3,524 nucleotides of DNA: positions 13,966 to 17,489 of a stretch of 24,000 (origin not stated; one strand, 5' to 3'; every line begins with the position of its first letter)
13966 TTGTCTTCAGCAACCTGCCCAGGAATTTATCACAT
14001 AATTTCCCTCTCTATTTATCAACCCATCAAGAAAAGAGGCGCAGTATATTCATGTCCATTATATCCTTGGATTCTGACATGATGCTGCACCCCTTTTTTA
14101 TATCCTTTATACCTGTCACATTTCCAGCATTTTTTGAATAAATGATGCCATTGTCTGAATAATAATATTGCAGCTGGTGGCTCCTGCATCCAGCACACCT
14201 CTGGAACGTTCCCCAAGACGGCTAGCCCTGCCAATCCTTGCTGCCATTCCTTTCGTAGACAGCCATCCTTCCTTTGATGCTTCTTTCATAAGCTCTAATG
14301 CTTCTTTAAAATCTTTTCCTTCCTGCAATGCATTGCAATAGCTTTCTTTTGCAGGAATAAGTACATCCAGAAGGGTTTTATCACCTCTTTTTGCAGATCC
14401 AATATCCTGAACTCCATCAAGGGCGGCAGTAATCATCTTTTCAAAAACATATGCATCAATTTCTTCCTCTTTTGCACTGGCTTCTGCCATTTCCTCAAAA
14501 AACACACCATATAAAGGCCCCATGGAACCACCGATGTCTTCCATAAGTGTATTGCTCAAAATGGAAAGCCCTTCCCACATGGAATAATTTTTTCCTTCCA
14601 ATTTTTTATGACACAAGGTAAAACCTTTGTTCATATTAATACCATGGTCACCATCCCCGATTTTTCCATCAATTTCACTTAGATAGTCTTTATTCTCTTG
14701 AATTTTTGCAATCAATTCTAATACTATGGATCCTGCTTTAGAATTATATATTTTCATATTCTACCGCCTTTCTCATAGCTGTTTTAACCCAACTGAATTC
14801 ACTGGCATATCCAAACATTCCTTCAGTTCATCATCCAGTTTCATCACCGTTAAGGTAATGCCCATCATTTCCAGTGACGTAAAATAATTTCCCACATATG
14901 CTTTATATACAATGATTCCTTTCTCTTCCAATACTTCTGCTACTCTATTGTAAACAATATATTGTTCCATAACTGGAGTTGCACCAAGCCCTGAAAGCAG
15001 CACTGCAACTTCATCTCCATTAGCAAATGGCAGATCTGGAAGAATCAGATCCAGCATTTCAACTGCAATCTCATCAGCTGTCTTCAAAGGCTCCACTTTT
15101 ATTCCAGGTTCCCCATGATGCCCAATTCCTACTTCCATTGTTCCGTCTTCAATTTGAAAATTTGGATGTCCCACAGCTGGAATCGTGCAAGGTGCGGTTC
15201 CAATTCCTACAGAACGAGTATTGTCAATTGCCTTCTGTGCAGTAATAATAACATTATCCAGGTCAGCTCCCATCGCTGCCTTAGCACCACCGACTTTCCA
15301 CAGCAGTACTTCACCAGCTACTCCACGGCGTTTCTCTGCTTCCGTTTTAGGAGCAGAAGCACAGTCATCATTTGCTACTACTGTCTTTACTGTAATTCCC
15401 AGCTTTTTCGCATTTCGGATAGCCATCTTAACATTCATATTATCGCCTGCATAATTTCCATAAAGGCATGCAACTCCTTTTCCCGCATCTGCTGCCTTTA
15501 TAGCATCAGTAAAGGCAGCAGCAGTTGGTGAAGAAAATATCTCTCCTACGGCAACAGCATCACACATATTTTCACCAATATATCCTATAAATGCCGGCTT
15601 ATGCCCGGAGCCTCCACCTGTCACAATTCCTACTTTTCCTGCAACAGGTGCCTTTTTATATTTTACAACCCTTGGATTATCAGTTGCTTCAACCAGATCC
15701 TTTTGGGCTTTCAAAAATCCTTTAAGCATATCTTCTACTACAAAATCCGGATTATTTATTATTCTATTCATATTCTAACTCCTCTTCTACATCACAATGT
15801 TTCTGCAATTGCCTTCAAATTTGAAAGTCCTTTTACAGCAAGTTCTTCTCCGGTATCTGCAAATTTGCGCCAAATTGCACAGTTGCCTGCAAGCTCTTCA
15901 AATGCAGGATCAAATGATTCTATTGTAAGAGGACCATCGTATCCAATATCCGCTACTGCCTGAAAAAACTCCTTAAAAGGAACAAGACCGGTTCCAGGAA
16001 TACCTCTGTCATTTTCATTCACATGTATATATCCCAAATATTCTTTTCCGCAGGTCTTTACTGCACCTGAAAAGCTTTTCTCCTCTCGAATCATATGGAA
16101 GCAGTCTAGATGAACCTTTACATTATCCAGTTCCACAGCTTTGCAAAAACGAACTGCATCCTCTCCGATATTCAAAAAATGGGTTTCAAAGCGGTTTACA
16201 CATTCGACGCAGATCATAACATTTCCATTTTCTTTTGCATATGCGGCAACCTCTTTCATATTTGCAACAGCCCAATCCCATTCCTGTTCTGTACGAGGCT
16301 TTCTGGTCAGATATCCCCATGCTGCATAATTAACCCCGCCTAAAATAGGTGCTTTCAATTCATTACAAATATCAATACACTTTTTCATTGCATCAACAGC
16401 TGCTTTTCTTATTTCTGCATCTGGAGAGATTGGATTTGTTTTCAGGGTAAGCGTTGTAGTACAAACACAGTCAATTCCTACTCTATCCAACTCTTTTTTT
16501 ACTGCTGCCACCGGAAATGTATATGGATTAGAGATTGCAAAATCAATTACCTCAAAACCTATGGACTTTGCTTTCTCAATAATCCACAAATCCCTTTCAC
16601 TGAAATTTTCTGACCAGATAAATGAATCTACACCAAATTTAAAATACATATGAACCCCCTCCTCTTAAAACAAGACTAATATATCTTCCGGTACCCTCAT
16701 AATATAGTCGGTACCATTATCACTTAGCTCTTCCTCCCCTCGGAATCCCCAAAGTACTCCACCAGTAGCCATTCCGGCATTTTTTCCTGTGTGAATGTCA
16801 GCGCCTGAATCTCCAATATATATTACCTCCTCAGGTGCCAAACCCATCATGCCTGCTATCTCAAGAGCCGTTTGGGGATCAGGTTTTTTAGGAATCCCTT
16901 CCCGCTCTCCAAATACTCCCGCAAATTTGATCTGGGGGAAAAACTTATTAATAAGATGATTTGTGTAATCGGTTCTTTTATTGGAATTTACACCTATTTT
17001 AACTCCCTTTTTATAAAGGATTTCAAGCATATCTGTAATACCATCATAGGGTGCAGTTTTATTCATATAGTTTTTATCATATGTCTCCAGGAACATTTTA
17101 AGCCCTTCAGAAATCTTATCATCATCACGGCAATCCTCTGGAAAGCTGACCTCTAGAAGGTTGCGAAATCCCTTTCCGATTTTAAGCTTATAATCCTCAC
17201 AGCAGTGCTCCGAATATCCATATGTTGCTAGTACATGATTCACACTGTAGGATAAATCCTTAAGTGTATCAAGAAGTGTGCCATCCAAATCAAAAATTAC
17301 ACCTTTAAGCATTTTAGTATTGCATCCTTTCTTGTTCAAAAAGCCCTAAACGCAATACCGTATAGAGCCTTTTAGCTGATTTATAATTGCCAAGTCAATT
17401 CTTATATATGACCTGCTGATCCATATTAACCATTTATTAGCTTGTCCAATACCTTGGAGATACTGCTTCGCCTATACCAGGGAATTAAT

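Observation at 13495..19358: Seven-gene operon (class II aldolase, bicupin, HAD phosphatase, ketose-3-epimerase-like, DhaK, DhaL, RpiB): candidate undescribed ketose/tetrulose pathway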

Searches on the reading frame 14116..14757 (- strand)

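Call 4: search_protein_families(library=pfam, proteins=[window:14116-14757:-])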
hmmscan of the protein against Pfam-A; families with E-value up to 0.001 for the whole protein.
window:14116-14757:- (213 aa): 1 family
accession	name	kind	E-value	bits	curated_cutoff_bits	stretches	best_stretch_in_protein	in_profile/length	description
PF02734.22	Dak2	-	2.5e-51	174.5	27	1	32-204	1-173/174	DAK2 domain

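Call 5: search_protein_families(library=ncbifam, proteins=[window:14116-14757:-])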
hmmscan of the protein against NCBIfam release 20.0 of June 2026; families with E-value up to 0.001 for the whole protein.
window:14116-14757:- (213 aa): 5 families
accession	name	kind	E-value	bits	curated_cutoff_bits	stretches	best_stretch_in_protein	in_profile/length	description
NF011049.0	PRK14479.1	subfamily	8.8e-54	183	492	1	6-208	362-567/568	dihydroxyacetone kinase family protein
TIGR02365.1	dha_L_ycgS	equivalog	8.6e-52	175.7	138.3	1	14-204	7-195/196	dihydroxyacetone kinase subunit DhaL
TIGR02361.1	dak_ATP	equivalog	2.1e-27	95.9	574.95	1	5-203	382-582/583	glycerone kinase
NF038248.1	FakA_VfrB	equivalog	0.00053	18.5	975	1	33-164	34-162/549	fatty acid kinase catalytic subunit FakA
TIGR03599.1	YloV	subfamily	0.00095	17.8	396.1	0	33-209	27-195/530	DAK2 domain fusion protein YloV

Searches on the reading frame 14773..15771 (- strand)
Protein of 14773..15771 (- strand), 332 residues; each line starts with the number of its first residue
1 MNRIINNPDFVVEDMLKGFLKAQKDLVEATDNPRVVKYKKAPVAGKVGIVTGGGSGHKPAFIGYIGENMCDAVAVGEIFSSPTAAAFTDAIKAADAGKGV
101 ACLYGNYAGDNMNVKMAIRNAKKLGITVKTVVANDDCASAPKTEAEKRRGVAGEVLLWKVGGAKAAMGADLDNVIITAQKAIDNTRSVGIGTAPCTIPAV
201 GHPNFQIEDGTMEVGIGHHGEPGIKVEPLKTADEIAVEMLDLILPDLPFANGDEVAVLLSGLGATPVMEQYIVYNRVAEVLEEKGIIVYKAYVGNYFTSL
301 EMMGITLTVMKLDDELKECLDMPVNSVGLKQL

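Call 4: search_protein_families(library=pfam, proteins=[window:14773-15771:-])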
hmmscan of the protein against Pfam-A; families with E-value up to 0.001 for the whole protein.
window:14773-15771:- (332 aa): 1 family
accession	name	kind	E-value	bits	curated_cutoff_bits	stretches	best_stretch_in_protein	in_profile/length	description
PF02733.22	Dak1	-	1e-113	379.9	31.4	1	17-326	1-311/313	Dak1 domain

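Call 5: search_protein_families(library=ncbifam, proteins=[window:14773-15771:-])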
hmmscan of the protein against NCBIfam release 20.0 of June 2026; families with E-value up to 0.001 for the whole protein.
window:14773-15771:- (332 aa): 4 families
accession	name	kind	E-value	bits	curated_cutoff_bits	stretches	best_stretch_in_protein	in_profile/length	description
NF011049.0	PRK14479.1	subfamily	8e-128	427.4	492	1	1-330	1-328/568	dihydroxyacetone kinase family protein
TIGR02363.1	dhaK1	equivalog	4.9e-106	354.5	406.25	1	1-327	1-327/329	dihydroxyacetone kinase subunit DhaK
TIGR02361.1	dak_ATP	equivalog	5.7e-75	253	574.95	1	4-328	3-342/583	glycerone kinase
TIGR02362.1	dhaK1b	equivalog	1.7e-66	224.6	413.25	1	3-324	1-321/326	DhaKLM operon coactivator DhaQ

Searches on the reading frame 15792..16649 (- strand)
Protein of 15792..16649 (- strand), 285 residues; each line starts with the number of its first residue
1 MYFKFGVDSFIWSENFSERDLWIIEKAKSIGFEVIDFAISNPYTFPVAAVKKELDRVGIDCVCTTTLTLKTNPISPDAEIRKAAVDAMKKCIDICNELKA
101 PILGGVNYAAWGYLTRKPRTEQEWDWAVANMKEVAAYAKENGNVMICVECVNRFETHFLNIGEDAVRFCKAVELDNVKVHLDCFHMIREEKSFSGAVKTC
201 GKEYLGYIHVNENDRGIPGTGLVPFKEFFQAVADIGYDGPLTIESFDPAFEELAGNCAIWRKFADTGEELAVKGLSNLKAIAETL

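Call 4: search_protein_families(library=pfam, proteins=[window:15792-16649:-])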
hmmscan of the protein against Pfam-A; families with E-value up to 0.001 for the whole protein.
window:15792-16649:- (285 aa): 1 family
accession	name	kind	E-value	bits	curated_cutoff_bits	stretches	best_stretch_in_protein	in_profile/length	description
PF01261.30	AP_endonuc_2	-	2.4e-42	145.8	31.1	1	24-254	1-234/249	Xylose isomerase-like TIM barrel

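Call 5: search_protein_families(library=ncbifam, proteins=[window:15792-16649:-])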
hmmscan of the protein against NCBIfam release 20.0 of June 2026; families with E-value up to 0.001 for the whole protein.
window:15792-16649:- (285 aa): 12 families
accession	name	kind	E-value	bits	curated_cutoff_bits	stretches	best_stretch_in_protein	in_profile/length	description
NF051856.1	PsicseEpim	equivalog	1.7e-51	175.8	300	1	4-268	2-268/287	D-psicose 3-epimerase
NF041099.2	keto_glucon_epim_IolO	equivalog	2.3e-33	115.7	300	1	24-245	27-246/269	5-keto-L-gluconate epimerase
TIGR03234.1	OH-pyruv-isom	equivalog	1.4e-17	63.9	353.45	1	24-244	20-239/254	hydroxypyruvate isomerase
NF007360.0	PRK09856.1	equivalog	5.3e-13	49.1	305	1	74-245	78-248/276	fructoselysine 3-epimerase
NF043033.1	OxoTetrIsom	equivalog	6.6e-13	49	325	1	25-244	22-236/251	2-oxo-tetronate isomerase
NF009688.0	PRK13209.1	subfamily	6e-12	45.2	317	1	58-264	72-273/286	L-ribulose-5-phosphate 3-epimerase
NF007444.0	PRK09997.1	equivalog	5.4e-11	42.5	465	1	122-244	117-240/258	hydroxypyruvate isomerase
NF009689.0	PRK13210.1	subfamily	1.2e-06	27.9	200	1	73-253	81-264/286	L-ribulose-5-phosphate 3-epimerase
TIGR00542.1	hxl6Piso_put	equivalog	3e-05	23.5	272.15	1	75-263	83-267/279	L-ribulose-5-phosphate 3-epimerase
NF007441.0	PRK09989.1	equivalog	0.00025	20.9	412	0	162-244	158-240/258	HPr family phosphocarrier protein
TIGR04379.1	myo_inos_iolE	equivalog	0.00031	20.4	290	0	217-249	238-271/290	myo-inosose-2 dehydratase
NF041277.1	coba_remo_CbiR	equivalog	0.00067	19.2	105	0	3-247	1-236/249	cobamide remodeling phosphodiesterase CbiR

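Call 24: search_solved_structures(query=window:15792-16649:-, max_evalue=1e-10)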
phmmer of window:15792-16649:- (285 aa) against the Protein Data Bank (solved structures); distinct sequences matched with E-value up to 1e-10: 25.
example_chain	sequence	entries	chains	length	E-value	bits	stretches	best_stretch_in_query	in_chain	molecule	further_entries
3vni_A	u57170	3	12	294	3.9e-40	141.4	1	4-269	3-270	Xylose isomerase domain protein TIM barrel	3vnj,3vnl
7e9w_A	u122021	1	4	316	4.1e-40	141.3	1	4-269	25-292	D-psicose 3-epimerase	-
7erm_A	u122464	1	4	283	4.1e-40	141.3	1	5-279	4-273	D-tagatose 3-epimerase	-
7ern_A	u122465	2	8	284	4.2e-40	141.3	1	5-279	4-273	D-tagatose 3-epimerase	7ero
3vnk_A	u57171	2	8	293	4.5e-40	141.2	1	4-269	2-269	Xylose isomerase domain protein TIM barrel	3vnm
8yeb_A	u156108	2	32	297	1.3e-38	136.4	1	4-272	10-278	Ketose 3-epimerase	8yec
5zfs_A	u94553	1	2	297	1.7e-38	136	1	4-272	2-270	D-allulose-3-epimerase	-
7dz5_A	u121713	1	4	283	3.5e-37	131.7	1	5-279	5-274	D-tagatose 3-epimerase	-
7dz2_A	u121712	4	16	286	3.5e-37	131.7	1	5-279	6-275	D-tagatose 3-epimerase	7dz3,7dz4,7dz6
4pgl_A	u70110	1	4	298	6.4e-37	130.9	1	24-276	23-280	D-tagatose 3-epimerase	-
7cj9_A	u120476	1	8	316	3.8e-36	128.3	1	5-279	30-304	Epimerase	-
7cj4_A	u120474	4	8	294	4.7e-36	128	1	4-279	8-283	Epimerase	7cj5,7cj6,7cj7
7cj8_A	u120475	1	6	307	5.9e-36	127.7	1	4-279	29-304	Epimerase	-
4pfh_A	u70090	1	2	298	1.8e-34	122.8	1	25-276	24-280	D-tagatose 3-epimerase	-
4xsl_A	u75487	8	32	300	2.7e-34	122.2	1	25-276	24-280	D-tagatose 3-epimerase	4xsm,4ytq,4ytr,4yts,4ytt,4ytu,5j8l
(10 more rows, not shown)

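Call 75: search_solved_structures(query=window:15792-16649:-, max_evalue=1e-30, show_alignments=3)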
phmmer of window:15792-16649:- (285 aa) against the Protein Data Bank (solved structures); distinct sequences matched with E-value up to 1e-30: 22.
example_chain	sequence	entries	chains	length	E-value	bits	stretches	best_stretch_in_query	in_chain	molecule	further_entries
3vni_A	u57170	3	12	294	3.9e-40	141.4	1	4-269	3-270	Xylose isomerase domain protein TIM barrel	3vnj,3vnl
7e9w_A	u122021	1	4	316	4.1e-40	141.3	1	4-269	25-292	D-psicose 3-epimerase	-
7erm_A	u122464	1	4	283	4.1e-40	141.3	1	5-279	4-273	D-tagatose 3-epimerase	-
7ern_A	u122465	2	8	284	4.2e-40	141.3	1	5-279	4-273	D-tagatose 3-epimerase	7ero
3vnk_A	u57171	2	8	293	4.5e-40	141.2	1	4-269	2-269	Xylose isomerase domain protein TIM barrel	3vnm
8yeb_A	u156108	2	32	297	1.3e-38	136.4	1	4-272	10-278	Ketose 3-epimerase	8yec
5zfs_A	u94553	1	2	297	1.7e-38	136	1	4-272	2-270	D-allulose-3-epimerase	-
7dz5_A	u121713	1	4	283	3.5e-37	131.7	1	5-279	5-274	D-tagatose 3-epimerase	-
7dz2_A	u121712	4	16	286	3.5e-37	131.7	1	5-279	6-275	D-tagatose 3-epimerase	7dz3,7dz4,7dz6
4pgl_A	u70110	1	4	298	6.4e-37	130.9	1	24-276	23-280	D-tagatose 3-epimerase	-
7cj9_A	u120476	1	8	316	3.8e-36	128.3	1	5-279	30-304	Epimerase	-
7cj4_A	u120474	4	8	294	4.7e-36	128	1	4-279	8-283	Epimerase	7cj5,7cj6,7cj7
7cj8_A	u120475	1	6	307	5.9e-36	127.7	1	4-279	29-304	Epimerase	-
4pfh_A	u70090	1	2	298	1.8e-34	122.8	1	25-276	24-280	D-tagatose 3-epimerase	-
4xsl_A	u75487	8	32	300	2.7e-34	122.2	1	25-276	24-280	D-tagatose 3-epimerase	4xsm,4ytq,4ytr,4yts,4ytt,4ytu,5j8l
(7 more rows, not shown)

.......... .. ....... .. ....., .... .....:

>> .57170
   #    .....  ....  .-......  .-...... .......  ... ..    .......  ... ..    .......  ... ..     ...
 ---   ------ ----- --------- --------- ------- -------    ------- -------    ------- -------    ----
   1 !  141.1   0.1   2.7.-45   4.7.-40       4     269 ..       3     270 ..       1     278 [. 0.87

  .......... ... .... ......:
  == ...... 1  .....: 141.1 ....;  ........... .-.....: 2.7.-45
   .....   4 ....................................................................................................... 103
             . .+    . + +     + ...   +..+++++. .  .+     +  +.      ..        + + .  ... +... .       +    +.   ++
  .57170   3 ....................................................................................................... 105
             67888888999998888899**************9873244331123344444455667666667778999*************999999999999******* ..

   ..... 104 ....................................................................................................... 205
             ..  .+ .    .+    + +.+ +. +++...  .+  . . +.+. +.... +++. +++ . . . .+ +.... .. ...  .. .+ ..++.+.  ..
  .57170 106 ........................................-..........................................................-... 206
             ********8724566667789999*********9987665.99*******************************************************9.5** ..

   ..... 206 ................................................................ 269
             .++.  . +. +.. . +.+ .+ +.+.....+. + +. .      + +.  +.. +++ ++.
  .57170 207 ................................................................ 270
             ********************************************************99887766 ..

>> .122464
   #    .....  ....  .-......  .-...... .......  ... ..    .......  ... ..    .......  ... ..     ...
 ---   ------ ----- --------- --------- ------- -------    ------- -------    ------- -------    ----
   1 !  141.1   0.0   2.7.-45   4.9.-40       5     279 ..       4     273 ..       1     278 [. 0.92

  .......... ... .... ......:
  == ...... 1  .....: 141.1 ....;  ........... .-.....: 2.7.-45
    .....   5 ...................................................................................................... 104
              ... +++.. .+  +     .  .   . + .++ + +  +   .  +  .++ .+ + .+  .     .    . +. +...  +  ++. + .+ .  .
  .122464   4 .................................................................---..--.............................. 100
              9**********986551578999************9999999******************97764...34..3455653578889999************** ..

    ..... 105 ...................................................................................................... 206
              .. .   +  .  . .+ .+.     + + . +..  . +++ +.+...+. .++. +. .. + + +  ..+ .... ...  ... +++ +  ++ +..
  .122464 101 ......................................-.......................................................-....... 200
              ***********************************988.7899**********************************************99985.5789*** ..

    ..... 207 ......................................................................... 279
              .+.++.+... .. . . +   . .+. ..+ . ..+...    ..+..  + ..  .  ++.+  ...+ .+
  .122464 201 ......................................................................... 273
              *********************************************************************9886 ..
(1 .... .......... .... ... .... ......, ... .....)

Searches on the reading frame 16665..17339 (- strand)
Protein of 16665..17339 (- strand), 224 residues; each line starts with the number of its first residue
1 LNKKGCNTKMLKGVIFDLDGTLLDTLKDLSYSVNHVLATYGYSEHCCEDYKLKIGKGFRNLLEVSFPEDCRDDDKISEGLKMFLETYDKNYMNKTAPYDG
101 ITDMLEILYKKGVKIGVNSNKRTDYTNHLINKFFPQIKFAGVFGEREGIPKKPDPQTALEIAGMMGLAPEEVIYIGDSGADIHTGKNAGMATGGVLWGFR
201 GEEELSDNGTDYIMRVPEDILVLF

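Call 4: search_protein_families(library=pfam, proteins=[window:16665-17339:-])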
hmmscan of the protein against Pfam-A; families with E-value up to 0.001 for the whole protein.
window:16665-17339:- (224 aa): 5 families
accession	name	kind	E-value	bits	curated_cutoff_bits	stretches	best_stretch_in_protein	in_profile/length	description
PF13419.12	HAD_2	-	2.5e-35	122.7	23.8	1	14-194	1-177/178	Haloacid dehalogenase-like hydrolase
PF00702.32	Hydrolase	-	6.4e-21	76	26.4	1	12-189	2-191/191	haloacid dehalogenase-like hydrolase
PF13242.12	Hydrolase_like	-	3.4e-09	36.9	22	1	151-208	3-61/75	HAD-hyrolase-like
PF12710.13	HAD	-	0.0004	21.3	27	0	14-184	1-187/189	haloacid dehalogenase-like hydrolase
PF08282.18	Hydrolase_3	-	0.00054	20.2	20.9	0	14-38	1-25/255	haloacid dehalogenase-like hydrolase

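Call 5: search_protein_families(library=ncbifam, proteins=[window:16665-17339:-])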
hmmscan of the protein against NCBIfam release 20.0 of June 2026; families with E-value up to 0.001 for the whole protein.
window:16665-17339:- (224 aa): 36 families (the best 25 are shown)
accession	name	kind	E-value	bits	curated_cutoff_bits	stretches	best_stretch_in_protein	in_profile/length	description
NF009695.0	PRK13222.1-2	equivalog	9.7e-38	129.9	225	1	9-215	4-213/226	phosphoglycolate phosphatase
TIGR01449.2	PGP_bact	equivalog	2.6e-33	115.4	180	1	14-220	1-209/213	phosphoglycolate phosphatase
NF009804.0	PRK13288.1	equivalog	2.9e-29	102.1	218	1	10-222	2-208/215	pyrophosphatase PpaX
NF009700.0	PRK13226.1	equivalog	2.6e-28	99.3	342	1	7-204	8-203/229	phosphoglycolate phosphatase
NF009698.0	PRK13223.1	equivalog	2.3e-25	89.3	466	1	7-203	9-208/272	phosphoglycolate phosphatase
NF009697.0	PRK13222.1-4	equivalog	3e-24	85.7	327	1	8-221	4-219/232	phosphoglycolate phosphatase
NF009696.0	PRK13222.1-3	equivalog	1.6e-23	83.6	359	1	11-220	3-212/223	N-acetylmuramic acid 6-phosphate phosphatase MupP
NF009694.0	PRK13222.1-1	equivalog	6.1e-21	74.9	415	1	74-221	89-236/252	phosphoglycolate phosphatase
TIGR01454.1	AHBA_synth_RP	hypoth_equivalog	2.4e-18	66.5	246.65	1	14-223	1-202/205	AHBA synthesis associated protein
TIGR01662.1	HAD-SF-IIIA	subfamily_domain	1.8e-14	54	44.6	1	92-193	21-136/141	HAD-IIIA family hydrolase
TIGR02253.1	CTE7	subfamily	2.6e-13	50.3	169.75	1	10-196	1-193/221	TIGR02253 family HAD-type hydrolase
TIGR03351.1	PhnX-like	hypoth_equivalog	3.4e-13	50.1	218.9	1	14-221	4-216/220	phosphonatase-like hydrolase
TIGR02009.1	PGMB-YQAB-SF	subfamily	5e-13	49.7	153.35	1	12-191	2-182/186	beta-phosphoglucomutase family hydrolase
TIGR01990.1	bPGM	equivalog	9.3e-12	45.3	189.4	1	92-194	85-185/187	beta-phosphoglucomutase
TIGR01422.2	phosphonatase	equivalog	3.7e-11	42.8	220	1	74-196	76-200/251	phosphonoacetaldehyde hydrolase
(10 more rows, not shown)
